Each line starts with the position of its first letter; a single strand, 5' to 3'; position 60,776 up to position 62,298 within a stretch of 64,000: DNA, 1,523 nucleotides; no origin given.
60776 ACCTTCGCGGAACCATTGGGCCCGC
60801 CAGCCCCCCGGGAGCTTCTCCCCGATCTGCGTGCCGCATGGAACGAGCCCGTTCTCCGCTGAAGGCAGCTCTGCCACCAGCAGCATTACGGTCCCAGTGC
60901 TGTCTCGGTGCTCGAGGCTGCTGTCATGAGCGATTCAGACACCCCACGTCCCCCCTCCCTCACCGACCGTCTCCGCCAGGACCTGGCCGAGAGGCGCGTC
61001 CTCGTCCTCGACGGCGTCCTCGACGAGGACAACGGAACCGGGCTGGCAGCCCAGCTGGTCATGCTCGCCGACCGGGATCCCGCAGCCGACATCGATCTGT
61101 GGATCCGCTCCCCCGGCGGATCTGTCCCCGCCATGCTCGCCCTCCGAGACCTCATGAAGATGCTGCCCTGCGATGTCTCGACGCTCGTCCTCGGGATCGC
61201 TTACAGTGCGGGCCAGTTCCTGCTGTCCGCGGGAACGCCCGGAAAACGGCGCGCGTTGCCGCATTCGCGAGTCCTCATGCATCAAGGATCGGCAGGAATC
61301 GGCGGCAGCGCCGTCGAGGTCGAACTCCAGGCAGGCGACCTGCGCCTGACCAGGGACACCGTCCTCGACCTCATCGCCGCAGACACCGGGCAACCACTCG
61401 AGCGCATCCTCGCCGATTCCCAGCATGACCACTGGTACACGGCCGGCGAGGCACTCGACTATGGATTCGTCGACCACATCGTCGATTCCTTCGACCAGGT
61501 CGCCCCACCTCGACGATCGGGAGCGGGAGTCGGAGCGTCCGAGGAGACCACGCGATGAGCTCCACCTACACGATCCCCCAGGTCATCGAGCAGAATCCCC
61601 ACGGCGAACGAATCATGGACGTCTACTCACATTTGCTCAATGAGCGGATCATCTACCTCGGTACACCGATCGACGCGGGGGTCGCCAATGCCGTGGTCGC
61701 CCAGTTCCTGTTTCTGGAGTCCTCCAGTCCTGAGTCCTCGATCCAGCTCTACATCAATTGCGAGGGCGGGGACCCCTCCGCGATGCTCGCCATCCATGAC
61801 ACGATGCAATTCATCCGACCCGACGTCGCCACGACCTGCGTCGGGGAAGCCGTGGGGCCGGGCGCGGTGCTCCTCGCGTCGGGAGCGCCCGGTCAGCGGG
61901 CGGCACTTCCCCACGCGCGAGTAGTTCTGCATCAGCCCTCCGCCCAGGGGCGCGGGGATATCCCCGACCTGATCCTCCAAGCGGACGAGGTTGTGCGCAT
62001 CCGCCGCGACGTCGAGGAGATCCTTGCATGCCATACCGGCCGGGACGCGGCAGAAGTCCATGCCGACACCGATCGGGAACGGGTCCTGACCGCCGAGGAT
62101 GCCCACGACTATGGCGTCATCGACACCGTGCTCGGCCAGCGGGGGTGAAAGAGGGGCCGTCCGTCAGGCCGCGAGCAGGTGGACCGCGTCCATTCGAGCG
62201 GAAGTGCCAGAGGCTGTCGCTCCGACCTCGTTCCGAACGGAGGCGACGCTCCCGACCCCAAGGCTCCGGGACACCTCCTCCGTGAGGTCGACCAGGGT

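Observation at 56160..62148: Six-gene co-directional cluster: CBS/CysK-like PLP enzyme, three Xi-GST-derived proteins and a degenerate ClpP pair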

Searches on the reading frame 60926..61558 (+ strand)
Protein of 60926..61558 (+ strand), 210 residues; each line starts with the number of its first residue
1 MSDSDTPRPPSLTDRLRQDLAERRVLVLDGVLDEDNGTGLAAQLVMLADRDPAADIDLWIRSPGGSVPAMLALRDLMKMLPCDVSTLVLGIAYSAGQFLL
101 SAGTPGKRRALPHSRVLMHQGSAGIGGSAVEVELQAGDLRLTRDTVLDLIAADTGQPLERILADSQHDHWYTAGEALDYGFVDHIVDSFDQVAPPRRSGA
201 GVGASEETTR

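Call 3: search_protein_families(library=pfam, proteins=[window:60926-61558:+], max_evalue=0.01)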
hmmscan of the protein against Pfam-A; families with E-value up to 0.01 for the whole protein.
window:60926-61558:+ (210 aa): 1 family
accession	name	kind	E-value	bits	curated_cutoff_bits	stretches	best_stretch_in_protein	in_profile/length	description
PF00574.28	CLP_protease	-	2.4e-48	164.8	20.2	1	17-187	10-180/182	Clp protease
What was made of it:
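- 60926..61558 (+): g5: ClpP1-like / ClpP3-type catalytic subunit (210 aa) with Ser, His and Asp intact. PF00574 2.4e-48 (call 3).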

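Call 4: search_protein_families(library=ncbifam, proteins=[window:60926-61558:+], max_evalue=0.01)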
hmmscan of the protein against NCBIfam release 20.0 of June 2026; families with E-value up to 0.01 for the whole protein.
window:60926-61558:+ (210 aa): 10 families
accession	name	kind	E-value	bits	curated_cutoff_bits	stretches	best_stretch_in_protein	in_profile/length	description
NF001368.0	PRK00277.1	subfamily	3.3e-51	174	249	1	20-188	29-197/203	ATP-dependent Clp protease proteolytic subunit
NF009205.0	PRK12553.1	subfamily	1.1e-50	172.1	228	1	17-192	31-208/211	ATP-dependent Clp protease proteolytic subunit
TIGR00493.1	clpP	equivalog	6e-44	150.1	308.6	1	20-186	24-190/192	ATP-dependent Clp endopeptidase proteolytic subunit ClpP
NF011091.0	PRK14514.1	equivalog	3.8e-39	134.6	361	1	22-186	53-217/221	ATP-dependent Clp endopeptidase proteolytic subunit ClpP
NF011090.0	PRK14513.1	equivalog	2e-38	132.3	347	1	20-189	24-193/201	ATP-dependent Clp protease proteolytic subunit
NF009203.0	PRK12551.1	equivalog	1.1e-36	126.4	359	1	21-188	23-190/196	ATP-dependent Clp protease proteolytic subunit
NF011089.0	PRK14512.1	equivalog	8.1e-31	107.3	251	1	14-189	19-194/200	ATP-dependent Clp protease proteolytic subunit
NF009204.0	PRK12552.1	equivalog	3.9e-24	85.3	263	1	40-192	57-218/225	ATP-dependent Clp protease proteolytic subunit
NF045540.1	scaf_prot_MCP1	exception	4.9e-18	65.2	475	1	43-194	20-169/652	ClpP-like prohead protease/major capsid protein fusion protein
NF045542.1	Clp_rel_HeadMat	equivalog_domain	8.9e-17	61.5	120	1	51-185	32-165/165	head maturation protease, ClpP-related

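Call 14: search_solved_structures(query=window:60926-61558:+, show_alignments=2)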
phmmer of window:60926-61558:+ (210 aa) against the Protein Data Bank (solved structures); distinct sequences matched with E-value up to 0.001: 110 (the best 60 are shown).
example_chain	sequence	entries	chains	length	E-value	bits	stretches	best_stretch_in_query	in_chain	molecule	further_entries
6pbu_A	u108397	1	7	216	2.3e-52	180.9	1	11-190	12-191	ATP-dependent Clp protease proteolytic subunit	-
4u0g_H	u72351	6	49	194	2.6e-51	177.4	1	10-187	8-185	ATP-dependent Clp protease proteolytic subunit 1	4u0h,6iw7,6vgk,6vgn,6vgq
2ce3_A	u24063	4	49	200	2.6e-51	177.4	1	10-187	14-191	ATP-DEPENDENT CLP PROTEASE PROTEOLYTIC SUBUNIT 1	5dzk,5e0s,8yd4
9p53_c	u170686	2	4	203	2.7e-51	177.4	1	10-187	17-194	ATP-dependent Clp protease proteolytic subunit 1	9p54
2c8t_A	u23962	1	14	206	2.8e-51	177.3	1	10-187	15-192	ATP-DEPENDENT CLP PROTEASE PROTEOLYTIC SUBUNIT 1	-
2cby_A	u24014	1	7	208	2.9e-51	177.3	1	10-187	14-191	ATP-DEPENDENT CLP PROTEASE PROTEOLYTIC SUBUNIT 1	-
9if4_N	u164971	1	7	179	5.1e-51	176.5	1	11-186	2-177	ATP-dependent Clp protease proteolytic subunit 1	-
8ycx_N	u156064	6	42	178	6.4e-51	176.2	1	11-186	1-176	ATP-dependent Clp protease proteolytic subunit 1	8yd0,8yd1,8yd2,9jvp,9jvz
7x8x_B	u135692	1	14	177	2e-50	174.5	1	12-186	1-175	ATP-dependent Clp protease proteolytic subunit 1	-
8xn4_A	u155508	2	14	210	1.7e-42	148.6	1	11-188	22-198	ATP-dependent Clp protease proteolytic subunit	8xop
8xon_A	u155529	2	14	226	2.7e-42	148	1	12-188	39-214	ATP-dependent Clp protease proteolytic subunit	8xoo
8r04_A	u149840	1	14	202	1.9e-39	138.7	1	6-187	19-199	ATP-dependent Clp protease proteolytic subunit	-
6x60_A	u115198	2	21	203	2.5e-39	138.3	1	17-190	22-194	ATP-dependent Clp protease proteolytic subunit 2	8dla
3ktg_A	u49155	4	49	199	7.6e-39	136.7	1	20-188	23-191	ATP-dependent Clp protease proteolytic subunit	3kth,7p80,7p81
3kti_A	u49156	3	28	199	8.2e-39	136.6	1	20-187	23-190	ATP-dependent Clp protease proteolytic subunit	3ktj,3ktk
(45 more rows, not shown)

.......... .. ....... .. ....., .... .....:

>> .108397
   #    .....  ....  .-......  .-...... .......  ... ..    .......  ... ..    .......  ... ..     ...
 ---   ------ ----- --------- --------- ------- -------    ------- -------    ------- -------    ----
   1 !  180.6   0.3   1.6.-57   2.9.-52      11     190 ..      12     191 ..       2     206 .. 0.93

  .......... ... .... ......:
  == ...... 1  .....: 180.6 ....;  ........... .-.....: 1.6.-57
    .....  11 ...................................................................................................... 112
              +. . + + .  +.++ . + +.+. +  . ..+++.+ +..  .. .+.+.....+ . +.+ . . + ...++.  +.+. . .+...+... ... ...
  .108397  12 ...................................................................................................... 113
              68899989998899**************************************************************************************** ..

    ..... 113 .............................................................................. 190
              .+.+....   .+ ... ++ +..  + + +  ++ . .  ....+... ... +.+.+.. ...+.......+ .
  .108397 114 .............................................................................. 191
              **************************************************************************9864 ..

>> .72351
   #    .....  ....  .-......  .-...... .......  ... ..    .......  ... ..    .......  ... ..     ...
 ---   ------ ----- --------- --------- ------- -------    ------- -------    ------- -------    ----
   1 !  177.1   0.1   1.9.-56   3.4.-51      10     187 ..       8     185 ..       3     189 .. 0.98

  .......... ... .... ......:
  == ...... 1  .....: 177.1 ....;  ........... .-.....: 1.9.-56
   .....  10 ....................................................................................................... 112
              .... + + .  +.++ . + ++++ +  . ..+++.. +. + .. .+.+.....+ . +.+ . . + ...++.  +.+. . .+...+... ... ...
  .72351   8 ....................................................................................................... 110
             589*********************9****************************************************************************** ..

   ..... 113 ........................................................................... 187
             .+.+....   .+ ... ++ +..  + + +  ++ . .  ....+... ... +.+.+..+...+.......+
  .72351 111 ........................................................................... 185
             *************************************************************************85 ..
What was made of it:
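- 60926..61558 (+): It aligns to Msm/Mtb ClpP1 with the triad kept (call 14).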

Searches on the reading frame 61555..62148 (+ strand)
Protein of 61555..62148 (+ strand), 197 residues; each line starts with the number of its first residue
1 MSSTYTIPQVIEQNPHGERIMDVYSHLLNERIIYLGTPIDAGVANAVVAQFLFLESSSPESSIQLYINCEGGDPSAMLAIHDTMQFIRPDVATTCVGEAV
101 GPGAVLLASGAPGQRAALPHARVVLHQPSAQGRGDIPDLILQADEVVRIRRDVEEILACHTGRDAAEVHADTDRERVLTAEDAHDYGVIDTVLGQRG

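Call 3: search_protein_families(library=pfam, proteins=[window:61555-62148:+], max_evalue=0.01)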
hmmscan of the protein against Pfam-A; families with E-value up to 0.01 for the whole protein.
window:61555-62148:+ (197 aa): 1 family
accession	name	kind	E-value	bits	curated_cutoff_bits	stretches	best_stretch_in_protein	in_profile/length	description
PF00574.28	CLP_protease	-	2.9e-62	210.2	20.2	1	16-195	2-181/182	Clp protease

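Call 4: search_protein_families(library=ncbifam, proteins=[window:61555-62148:+], max_evalue=0.01)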
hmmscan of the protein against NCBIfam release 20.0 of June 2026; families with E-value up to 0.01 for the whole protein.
window:61555-62148:+ (197 aa): 10 families
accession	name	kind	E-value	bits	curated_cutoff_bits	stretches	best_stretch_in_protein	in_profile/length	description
NF001368.0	PRK00277.1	subfamily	1.8e-70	236.9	249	1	4-196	6-198/203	ATP-dependent Clp protease proteolytic subunit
NF009205.0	PRK12553.1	subfamily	6.4e-67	225.2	228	1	3-194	10-203/211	ATP-dependent Clp protease proteolytic subunit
TIGR00493.1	clpP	equivalog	3.5e-64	216.1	308.6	1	6-193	3-190/192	ATP-dependent Clp endopeptidase proteolytic subunit ClpP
NF011090.0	PRK14513.1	equivalog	1.4e-62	211.1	347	1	6-195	3-192/201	ATP-dependent Clp protease proteolytic subunit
NF009203.0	PRK12551.1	equivalog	1.2e-56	191.6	359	1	7-196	2-191/196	ATP-dependent Clp protease proteolytic subunit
NF011091.0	PRK14514.1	equivalog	2.1e-52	177.9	361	1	2-195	26-219/221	ATP-dependent Clp endopeptidase proteolytic subunit ClpP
NF009204.0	PRK12552.1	equivalog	1.5e-46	158.6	263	1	22-195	22-214/225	ATP-dependent Clp protease proteolytic subunit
NF011089.0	PRK14512.1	equivalog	6.7e-33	114.1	251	1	23-196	21-194/200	ATP-dependent Clp protease proteolytic subunit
NF045542.1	Clp_rel_HeadMat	equivalog_domain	2.2e-11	44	120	1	58-192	32-165/165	head maturation protease, ClpP-related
NF045540.1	scaf_prot_MCP1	exception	4.6e-10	38.8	475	1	55-193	25-161/652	ClpP-like prohead protease/major capsid protein fusion protein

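Call 13: search_solved_structures(query=window:61555-62148:+, show_alignments=2)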
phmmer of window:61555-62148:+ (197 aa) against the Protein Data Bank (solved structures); distinct sequences matched with E-value up to 0.001: 110 (the best 60 are shown).
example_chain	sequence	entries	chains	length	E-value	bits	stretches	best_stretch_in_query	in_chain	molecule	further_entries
8r04_A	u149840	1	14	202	1.6e-60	207.6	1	6-196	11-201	ATP-dependent Clp protease proteolytic subunit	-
6hwm_A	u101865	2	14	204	2.3e-59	203.9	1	6-193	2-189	ATP-dependent Clp protease proteolytic subunit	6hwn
7dft_A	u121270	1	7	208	7e-57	195.8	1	6-196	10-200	ATP-dependent Clp protease proteolytic subunit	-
5dzk_A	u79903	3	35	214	7e-57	195.8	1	3-196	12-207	ATP-dependent Clp protease proteolytic subunit 2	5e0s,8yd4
9p53_C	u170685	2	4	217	7.4e-57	195.7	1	3-196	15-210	ATP-dependent Clp protease proteolytic subunit 2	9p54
7dfu_A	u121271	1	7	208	9.5e-57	195.3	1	6-196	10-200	ATP-dependent Clp protease proteolytic subunit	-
4u0g_A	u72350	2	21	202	1.2e-56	195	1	5-196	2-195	ATP-dependent Clp protease proteolytic subunit 2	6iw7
7x8x_A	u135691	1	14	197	1.7e-56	194.5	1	5-196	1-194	ATP-dependent Clp protease proteolytic subunit 2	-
6vgk_A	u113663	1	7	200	5.3e-56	192.9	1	7-196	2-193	ATP-dependent Clp protease proteolytic subunit 2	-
8yd0_H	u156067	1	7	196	6.1e-56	192.7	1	7-196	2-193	ATP-dependent Clp protease proteolytic subunit 2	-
6vgn_A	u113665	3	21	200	6.5e-56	192.6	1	7-196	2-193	ATP-dependent Clp protease proteolytic subunit | ATP-dependent Clp protease proteolytic subunit 2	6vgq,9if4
8ycx_G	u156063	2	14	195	8.4e-56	192.2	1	7-196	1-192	ATP-dependent Clp protease proteolytic subunit 2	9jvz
9ndj_H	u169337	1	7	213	1.3e-55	191.7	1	6-196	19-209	ATP-dependent Clp protease proteolytic subunit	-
7m1m_A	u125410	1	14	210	1.4e-55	191.5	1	7-196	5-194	ATP-dependent Clp protease proteolytic subunit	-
3mt6_R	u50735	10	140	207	7.8e-55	189.1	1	6-196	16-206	ATP-dependent Clp protease proteolytic subunit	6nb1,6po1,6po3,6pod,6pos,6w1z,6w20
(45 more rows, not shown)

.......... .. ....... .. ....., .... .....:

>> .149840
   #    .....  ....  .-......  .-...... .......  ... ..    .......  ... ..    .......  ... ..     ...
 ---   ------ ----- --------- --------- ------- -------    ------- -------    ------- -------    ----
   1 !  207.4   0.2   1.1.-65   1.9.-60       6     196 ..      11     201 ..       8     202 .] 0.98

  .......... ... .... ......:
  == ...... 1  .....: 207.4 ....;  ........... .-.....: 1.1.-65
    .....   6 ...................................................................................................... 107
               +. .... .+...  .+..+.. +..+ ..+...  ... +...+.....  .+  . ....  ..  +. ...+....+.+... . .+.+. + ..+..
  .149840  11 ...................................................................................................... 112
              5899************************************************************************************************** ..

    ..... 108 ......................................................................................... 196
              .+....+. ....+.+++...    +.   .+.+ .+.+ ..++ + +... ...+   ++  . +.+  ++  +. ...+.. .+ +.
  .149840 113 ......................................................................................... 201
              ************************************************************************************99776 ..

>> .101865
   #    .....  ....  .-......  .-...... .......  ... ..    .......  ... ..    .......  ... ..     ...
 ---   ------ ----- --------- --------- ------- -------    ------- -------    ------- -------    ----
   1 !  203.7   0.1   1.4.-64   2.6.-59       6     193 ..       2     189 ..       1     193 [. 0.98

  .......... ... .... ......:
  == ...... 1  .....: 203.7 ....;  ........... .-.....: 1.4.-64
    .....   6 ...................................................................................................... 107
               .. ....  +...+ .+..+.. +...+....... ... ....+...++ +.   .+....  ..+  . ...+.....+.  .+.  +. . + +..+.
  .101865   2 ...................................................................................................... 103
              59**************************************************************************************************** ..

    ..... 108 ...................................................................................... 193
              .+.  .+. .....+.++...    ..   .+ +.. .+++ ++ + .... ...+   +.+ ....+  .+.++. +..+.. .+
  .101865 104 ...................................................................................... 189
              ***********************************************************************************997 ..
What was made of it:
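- On ClpP serine peptidase (PF00574, active enzyme): g6 has Ser replaced by Gly and Asp replaced by Glu (call 13). g5 meets the feature (call 14).
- g5 is most similar to mycobacterial ClpP1 and g6 to ClpP2 among solved structures (calls 13, 14).
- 61555..62148 (+): g6: ClpP2-like / ClpP4-type subunit (197 aa). The nucleophile Ser is Gly and Asp is Glu, while His is kept. Probable non-catalytic ring that docks the unfoldase. Alignment to PDB ClpPs (call 13).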

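Call 15: find_homologous_proteins(query=window:61555-62148:+, max_evalue=1e-40)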
Query window:61555-62148:+ (197 aa): 5213 proteins with E <= 1e-40 among 5748 candidates; the best 120 are listed.
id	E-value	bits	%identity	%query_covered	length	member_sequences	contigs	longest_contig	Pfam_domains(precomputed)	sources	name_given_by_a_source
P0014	1.6e-124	431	100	100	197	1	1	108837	PF00574.29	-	-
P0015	4.2e-92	325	76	98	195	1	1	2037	PF00574.29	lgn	-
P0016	4.7e-92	325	75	98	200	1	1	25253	PF00574.29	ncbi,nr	ncbi:MAG TPA: ATP-dependent Clp protease proteolytic subunit [Nocardioides sp.]|nr:ATP-dependent Clp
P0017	6.7e-92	325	75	98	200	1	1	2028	PF00574.29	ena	-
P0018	8.8e-92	324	76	98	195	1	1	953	PF00574.29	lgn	-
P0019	2.0e-91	323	74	98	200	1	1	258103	PF00574.29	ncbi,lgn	-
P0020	2.2e-91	323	74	98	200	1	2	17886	PF00574.29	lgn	-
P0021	2.3e-91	323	74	98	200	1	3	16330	PF00574.29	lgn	-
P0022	3.2e-91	322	74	98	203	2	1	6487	PF00574.29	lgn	-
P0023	3.3e-91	322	73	98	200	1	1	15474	PF00574.29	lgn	-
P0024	4.3e-91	322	76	98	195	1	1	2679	PF00574.29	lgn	-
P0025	4.4e-91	322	74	98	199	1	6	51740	PF00574.29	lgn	-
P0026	6.8e-91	321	74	98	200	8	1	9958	PF00574.29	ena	-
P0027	8.0e-91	321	74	99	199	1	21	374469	PF00574.29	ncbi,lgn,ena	-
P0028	8.2e-91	321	73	98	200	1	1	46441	PF00574.29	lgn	-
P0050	1.6e-89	317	74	98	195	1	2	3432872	PF00574.29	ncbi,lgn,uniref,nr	ncbi:ClpP family protease [Acidipropionibacterium virtanenii]|uniref:ATP-dependent Clp protease prot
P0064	9.9e-89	314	72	98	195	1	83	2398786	PF00574.29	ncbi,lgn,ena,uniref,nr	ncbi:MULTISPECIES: ClpP family protease [Actinomycetes]|uniref:ATP-dependent Clp protease proteolyti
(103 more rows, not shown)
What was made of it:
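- On clpP3clpP4-popR type backup Clp system: The 120 closest homologs listed were from other Actinomycetes (call 15).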

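Call 18: find_encoding_contigs(protein=P0050, flank=8000, max_places=1)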
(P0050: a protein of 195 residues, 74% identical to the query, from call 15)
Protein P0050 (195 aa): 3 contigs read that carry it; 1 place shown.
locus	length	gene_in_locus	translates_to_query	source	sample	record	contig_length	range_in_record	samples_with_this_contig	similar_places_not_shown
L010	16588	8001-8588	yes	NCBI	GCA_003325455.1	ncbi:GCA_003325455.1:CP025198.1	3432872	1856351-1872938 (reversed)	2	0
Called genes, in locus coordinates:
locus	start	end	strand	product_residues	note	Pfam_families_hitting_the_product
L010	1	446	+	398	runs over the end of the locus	PF07690:MFS_1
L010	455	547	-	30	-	-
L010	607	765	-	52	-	-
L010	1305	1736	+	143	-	PF12728:HTH_17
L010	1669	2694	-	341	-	-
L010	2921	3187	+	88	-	PF24250:HVO_2718 (weak), PF13560:HTH_31, PF01381:HTH_3, PF13443:HTH_26 (weak)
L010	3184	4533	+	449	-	PF13657:Couple_hipA, PF07804:HipA_C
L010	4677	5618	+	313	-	PF02558:ApbA, PF03807:F420_oxidored (weak), PF08546:ApbA_C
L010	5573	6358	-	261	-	PF12146:Hydrolase_4 (faint)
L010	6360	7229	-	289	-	PF21686:LigD_Prim-Pol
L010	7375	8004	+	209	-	PF00574:CLP_protease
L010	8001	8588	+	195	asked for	PF00574:CLP_protease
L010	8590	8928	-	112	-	PF12844:HTH_19 (weak), PF13560:HTH_31, PF01381:HTH_3, PF13413:HTH_25 (weak)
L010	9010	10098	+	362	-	PF01212:Beta_elim_lyase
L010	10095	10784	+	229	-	PF00440:TetR_N (weak), PF13977:TetR_C_6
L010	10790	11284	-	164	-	PF13302:Acetyltransf_3 (weak), PF00583:Acetyltransf_1, PF13508:Acetyltransf_7, PF08445:FR47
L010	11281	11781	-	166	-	PF12802:MarR_2, PF01047:MarR, PF13463:HTH_27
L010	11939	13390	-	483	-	PF01565:FAD_binding_4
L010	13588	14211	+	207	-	-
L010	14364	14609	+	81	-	-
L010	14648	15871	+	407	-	PF00202:Aminotran_3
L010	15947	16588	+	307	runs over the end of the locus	-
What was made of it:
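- The same unit in A. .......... sits among accessory genes (call 18).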

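Call 19: find_encoding_contigs(protein=P0064, flank=8000, max_places=2)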
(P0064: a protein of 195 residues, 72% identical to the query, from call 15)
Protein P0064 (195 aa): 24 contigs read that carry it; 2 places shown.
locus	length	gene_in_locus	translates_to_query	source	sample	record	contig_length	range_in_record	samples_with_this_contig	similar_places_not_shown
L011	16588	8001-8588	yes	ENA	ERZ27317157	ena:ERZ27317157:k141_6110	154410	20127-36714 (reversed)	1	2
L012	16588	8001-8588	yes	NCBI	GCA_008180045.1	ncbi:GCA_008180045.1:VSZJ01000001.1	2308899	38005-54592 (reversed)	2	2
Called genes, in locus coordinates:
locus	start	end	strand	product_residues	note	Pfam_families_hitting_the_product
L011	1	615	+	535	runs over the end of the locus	PF00005:ABC_tran, PF13304:AAA_21 (faint)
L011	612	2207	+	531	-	PF02463:SMC_N (faint), PF00005:ABC_tran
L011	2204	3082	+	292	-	PF08021:FAD_binding_9 (faint), PF04954:SIP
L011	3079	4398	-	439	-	PF07690:MFS_1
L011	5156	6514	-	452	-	PF00392:GntR, PF13412:HTH_24 (weak), PF00155:Aminotran_1_2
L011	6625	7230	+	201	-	PF01810:LysE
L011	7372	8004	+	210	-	PF00574:CLP_protease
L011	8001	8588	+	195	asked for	PF00574:CLP_protease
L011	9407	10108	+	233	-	-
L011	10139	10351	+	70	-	-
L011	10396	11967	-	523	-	PF00239:Resolvase, PF07508:Recombinase, PF13408:Zn_ribbon_recom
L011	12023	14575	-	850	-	PF08751:TrwC, PF13604:AAA_30, PF13245:AAA_19, PF22232:TraI_hel_assoc_N, PF27170:SH3_Rv2311 (faint)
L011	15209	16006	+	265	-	PF00145:DNA_methylase (faint)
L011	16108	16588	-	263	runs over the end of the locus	PF12833:HTH_18, PF00165:HTH_AraC (weak)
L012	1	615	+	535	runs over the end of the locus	PF00005:ABC_tran, PF13304:AAA_21 (faint)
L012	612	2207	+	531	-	PF02463:SMC_N (faint), PF00005:ABC_tran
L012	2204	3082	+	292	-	PF08021:FAD_binding_9 (faint), PF04954:SIP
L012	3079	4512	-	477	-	PF07690:MFS_1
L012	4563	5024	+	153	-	PF00376:MerR, PF13411:MerR_1, PF09278:MerR-DNA-bind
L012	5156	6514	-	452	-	PF00392:GntR, PF13412:HTH_24 (weak), PF00155:Aminotran_1_2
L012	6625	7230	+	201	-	PF01810:LysE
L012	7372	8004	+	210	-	PF00574:CLP_protease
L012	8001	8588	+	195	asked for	PF00574:CLP_protease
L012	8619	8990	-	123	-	PF13560:HTH_31, PF01381:HTH_3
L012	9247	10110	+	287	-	-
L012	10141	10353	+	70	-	-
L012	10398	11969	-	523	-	PF00239:Resolvase, PF07508:Recombinase, PF13408:Zn_ribbon_recom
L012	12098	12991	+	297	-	-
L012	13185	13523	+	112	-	-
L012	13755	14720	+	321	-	PF08878:HamA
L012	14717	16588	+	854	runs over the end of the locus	PF00270:DEAD, PF00271:Helicase_C (weak)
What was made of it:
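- On clpP3clpP4-popR type backup Clp system: The same holds in L010-L012 (calls 18, 19).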
